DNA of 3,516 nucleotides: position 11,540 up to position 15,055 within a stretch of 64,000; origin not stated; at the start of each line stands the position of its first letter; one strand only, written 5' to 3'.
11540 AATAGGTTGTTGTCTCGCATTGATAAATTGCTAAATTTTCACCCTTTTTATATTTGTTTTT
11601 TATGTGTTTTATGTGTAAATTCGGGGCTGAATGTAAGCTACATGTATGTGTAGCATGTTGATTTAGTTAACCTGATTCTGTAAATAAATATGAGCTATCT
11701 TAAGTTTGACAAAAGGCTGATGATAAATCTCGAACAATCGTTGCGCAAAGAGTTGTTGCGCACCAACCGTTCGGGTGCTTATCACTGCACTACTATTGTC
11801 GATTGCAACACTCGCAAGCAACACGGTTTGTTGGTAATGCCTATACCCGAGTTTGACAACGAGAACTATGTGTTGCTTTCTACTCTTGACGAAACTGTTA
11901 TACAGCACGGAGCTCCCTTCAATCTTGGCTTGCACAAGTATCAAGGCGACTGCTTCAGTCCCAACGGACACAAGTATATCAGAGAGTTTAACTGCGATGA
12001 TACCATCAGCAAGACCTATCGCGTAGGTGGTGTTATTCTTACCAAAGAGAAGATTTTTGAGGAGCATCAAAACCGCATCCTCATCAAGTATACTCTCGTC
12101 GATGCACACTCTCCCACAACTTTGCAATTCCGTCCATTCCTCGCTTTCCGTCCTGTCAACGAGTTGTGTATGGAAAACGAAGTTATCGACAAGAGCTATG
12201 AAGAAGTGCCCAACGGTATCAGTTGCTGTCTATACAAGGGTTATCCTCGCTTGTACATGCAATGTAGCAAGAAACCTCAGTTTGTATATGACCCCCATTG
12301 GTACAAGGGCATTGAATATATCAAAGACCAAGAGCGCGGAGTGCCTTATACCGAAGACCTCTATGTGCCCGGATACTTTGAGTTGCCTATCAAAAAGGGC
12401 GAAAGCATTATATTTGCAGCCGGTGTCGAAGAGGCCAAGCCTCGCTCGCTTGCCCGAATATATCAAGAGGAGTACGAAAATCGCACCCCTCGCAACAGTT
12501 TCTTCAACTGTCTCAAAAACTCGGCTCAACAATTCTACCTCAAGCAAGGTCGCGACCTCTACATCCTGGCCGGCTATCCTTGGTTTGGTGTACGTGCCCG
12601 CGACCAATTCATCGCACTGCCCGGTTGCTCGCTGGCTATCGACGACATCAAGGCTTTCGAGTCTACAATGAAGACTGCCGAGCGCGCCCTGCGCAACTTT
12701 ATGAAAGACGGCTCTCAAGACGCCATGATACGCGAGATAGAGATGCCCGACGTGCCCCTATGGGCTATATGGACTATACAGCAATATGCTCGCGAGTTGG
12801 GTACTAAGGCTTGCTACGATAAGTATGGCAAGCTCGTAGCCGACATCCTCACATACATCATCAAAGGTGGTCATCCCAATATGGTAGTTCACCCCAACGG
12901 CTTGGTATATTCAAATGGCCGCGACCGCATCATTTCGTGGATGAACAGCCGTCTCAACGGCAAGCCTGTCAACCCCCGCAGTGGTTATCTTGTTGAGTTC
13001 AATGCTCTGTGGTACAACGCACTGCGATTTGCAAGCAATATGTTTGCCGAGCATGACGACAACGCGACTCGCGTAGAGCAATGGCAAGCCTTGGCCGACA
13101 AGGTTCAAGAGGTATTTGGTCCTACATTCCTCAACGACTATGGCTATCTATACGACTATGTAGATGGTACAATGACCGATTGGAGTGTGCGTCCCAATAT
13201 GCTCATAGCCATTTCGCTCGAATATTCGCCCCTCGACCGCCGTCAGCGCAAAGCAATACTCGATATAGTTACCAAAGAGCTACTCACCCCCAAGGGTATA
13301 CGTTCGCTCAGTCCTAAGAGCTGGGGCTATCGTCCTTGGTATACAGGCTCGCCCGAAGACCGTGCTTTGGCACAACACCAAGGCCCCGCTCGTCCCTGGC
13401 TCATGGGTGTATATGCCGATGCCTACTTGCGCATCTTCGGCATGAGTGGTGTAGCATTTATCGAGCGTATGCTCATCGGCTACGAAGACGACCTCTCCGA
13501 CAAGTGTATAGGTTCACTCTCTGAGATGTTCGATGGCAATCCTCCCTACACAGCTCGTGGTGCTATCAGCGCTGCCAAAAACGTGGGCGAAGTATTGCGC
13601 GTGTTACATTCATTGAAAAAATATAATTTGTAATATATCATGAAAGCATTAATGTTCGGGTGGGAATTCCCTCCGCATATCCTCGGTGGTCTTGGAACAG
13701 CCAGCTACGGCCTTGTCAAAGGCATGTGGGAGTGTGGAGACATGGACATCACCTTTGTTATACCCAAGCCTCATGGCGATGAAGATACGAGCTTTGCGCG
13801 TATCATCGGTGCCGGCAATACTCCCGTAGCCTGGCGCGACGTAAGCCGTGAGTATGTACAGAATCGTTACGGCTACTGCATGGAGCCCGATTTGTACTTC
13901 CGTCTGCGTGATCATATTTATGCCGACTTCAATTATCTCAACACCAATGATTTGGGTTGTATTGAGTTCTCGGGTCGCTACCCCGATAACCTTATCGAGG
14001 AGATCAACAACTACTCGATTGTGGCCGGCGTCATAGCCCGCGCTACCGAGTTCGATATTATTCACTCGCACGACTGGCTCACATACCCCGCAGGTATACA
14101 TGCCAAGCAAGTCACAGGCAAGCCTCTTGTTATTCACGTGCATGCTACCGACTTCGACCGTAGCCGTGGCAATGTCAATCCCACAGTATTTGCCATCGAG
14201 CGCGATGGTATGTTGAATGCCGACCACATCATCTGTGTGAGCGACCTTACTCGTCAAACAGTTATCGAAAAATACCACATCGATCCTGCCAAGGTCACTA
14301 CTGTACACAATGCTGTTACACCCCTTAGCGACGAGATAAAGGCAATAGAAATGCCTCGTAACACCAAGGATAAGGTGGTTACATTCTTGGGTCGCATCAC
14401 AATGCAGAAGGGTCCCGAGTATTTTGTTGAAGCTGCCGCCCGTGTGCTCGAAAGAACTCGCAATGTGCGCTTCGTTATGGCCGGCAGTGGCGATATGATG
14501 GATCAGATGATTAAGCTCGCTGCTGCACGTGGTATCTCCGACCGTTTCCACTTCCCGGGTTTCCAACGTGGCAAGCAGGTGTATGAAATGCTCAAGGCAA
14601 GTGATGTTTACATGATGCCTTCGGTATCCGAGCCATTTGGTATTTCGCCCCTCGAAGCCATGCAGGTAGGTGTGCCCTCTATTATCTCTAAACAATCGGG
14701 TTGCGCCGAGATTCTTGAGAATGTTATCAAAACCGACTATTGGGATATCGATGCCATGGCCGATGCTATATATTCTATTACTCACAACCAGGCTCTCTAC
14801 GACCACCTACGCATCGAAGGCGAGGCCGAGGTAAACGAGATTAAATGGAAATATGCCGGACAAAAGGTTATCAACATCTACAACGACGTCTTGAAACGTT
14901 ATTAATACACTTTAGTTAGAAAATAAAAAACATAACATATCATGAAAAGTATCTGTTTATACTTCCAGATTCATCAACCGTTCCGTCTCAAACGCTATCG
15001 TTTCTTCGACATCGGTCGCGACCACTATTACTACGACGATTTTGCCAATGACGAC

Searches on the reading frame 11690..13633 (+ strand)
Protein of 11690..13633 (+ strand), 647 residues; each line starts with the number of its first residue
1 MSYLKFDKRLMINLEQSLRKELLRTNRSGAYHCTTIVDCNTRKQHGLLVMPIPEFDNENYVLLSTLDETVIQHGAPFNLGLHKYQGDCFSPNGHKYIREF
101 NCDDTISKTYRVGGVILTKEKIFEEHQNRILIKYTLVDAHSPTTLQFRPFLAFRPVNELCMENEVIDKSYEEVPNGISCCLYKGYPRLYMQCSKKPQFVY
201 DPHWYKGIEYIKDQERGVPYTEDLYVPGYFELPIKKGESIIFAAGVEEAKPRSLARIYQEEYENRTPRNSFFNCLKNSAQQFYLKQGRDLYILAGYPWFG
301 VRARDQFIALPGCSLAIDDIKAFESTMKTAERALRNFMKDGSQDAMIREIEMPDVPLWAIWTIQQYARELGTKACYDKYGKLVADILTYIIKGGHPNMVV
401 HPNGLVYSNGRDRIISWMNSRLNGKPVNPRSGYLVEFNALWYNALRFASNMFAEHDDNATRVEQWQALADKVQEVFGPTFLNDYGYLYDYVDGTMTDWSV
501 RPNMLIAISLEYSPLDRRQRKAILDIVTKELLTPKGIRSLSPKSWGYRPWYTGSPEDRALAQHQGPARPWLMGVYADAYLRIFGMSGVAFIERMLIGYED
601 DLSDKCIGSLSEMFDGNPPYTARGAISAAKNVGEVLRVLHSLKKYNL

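Call 28: search_protein_families(library=ncbifam, proteins=[window:11690-13633:+], max_evalue=0.00001)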
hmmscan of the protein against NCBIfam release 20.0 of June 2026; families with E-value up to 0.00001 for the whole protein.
window:11690-13633:+ (647 aa): 2 families
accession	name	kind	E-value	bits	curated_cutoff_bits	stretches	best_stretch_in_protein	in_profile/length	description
TIGR01561.1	gde_arch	hypoth_equivalog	4.6e-75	253.6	364.15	1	23-580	3-569/569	putative glycogen debranching enzyme, archaeal type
TIGR01531.1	glyc_debranch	equivalog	1.1e-09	36.2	1399.55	1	417-583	1181-1378/1443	glycogen debranching enzyme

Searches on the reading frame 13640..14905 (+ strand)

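Call 28: search_protein_families(library=ncbifam, proteins=[window:13640-14905:+], max_evalue=0.00001)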
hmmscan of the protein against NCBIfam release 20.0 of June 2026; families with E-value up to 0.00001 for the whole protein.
window:13640-14905:+ (421 aa): 39 families (the best 25 are shown)
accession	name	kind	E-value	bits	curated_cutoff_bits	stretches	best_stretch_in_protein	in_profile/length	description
TIGR02149.1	glgA_Coryne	subfamily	5.8e-33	114.6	302.4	1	123-418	69-391/391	glycogen synthase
TIGR03449.1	mycothiol_MshA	equivalog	3.8e-28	98.5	462.5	1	133-418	98-404/406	D-inositol-3-phosphate glycosyltransferase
TIGR04157.1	glyco_rSAM_CFB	subfamily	3.6e-27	95.4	400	1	140-364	121-344/406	TIGR04157 family glycosyltransferase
TIGR03999.1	thiol_BshA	equivalog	1.2e-24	87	273.7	1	132-419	79-371/375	N-acetyl-alpha-D-glucosaminyl L-malate synthase BshA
TIGR04047.1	MSMEG_0565_glyc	hypoth_equivalog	2.8e-21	76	259.85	1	133-415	81-372/373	MSMEG_0565 family glycosyltransferase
TIGR02095.1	glgA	subfamily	3.2e-21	75.5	328.45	1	235-363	285-411/477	glycogen/starch synthase, ADP-glucose type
TIGR03088.1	stp2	hypoth_equivalog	3.7e-19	69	409.05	1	136-419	80-371/374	TIGR03088 family PEP-CTERM/XrtA system glycosyltransferase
NF046085.1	XrtY_assoc_Gly1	equivalog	1.8e-17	63.3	400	1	188-417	155-384/387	XrtY-associated glycosyltransferase XYAG1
NF038295.1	EPS_HpsP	equivalog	2e-17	63.3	550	1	236-417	199-387/388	hormogonium polysaccharide biosynthesis glycosyltransferase HpsP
NF041876.1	EPS_EpsE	equivalog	6.8e-17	61.8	400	1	243-399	213-377/389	exopolysaccharide biosynthesis GT4 family glycosyltransferase EpsE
NF047684.1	TeichurnBiosyTuaC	equivalog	7.6e-15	54.7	550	1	127-399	98-370/391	teichuronic acid biosynthesis protein TuaC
TIGR04063.1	stp3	hypoth_equivalog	1.4e-14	53.8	442.05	1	132-418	87-396/397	TIGR04063 family PEP-CTERM/XrtA system glycosyltransferase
NF041010.1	glycosy_Agl16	equivalog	4.6e-14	52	575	1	182-417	122-351/352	glycosylation protein Agl16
NF001899.0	PRK00654.1-2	equivalog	1.3e-13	50.2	459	1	235-365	282-410/478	glycogen synthase GlgA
NF053513.1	Gtran_IagA_BgsA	equivalog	5.7e-13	48.6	460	1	135-418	41-332/333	LTA glycolipid anchor biosynthesis glycosyltransferase, IagA/BgsA family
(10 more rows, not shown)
